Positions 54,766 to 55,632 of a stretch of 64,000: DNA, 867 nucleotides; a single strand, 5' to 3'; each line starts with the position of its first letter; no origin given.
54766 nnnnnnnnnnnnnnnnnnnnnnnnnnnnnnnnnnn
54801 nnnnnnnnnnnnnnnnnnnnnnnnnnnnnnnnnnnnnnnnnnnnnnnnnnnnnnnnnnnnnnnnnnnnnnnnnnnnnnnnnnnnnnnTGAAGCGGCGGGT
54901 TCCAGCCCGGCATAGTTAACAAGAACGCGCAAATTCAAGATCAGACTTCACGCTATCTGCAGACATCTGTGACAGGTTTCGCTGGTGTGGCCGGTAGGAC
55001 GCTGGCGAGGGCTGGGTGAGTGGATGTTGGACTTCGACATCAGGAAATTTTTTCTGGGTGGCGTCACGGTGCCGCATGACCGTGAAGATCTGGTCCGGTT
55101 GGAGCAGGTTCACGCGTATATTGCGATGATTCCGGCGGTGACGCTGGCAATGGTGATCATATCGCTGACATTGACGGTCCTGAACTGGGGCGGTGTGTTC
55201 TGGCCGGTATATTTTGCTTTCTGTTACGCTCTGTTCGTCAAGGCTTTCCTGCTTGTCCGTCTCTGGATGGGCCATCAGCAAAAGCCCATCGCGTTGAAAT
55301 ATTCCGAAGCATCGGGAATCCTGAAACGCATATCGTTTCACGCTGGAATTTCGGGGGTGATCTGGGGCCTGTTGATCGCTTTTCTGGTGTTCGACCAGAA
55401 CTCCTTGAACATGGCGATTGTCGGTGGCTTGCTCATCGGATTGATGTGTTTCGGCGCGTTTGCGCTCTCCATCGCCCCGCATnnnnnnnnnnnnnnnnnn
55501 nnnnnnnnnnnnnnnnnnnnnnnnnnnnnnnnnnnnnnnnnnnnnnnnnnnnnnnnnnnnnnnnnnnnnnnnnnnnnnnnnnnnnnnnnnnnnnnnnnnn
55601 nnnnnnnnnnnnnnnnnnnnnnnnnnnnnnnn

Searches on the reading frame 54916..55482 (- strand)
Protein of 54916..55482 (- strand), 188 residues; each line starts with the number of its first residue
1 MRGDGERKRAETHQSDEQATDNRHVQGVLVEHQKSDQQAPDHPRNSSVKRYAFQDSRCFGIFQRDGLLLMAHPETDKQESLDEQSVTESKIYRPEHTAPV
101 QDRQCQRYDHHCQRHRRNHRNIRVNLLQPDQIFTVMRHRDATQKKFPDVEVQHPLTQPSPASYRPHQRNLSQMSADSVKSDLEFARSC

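Call 15: search_protein_families(library=pfam, proteins=[window:54916-55482:-], max_evalue=0.001)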
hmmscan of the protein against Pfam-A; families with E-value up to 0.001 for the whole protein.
window:54916-55482:- (188 aa): 0 families

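Call 40: search_protein_families(library=pfam, proteins=[window:54916-55482:-], max_evalue=1)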
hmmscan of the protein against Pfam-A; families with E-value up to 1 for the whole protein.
window:54916-55482:- (188 aa): 1 family
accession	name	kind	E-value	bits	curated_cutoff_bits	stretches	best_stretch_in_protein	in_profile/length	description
PF11523.13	DUF3223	-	0.014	16.3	21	1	25-66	21-64/75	Protein of unknown function (DUF3223)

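Call 94: search_protein_families(library=ncbifam, proteins=[window:54916-55482:-], max_evalue=0.001)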
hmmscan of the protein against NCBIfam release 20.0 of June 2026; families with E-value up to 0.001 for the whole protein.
window:54916-55482:- (188 aa): 0 families
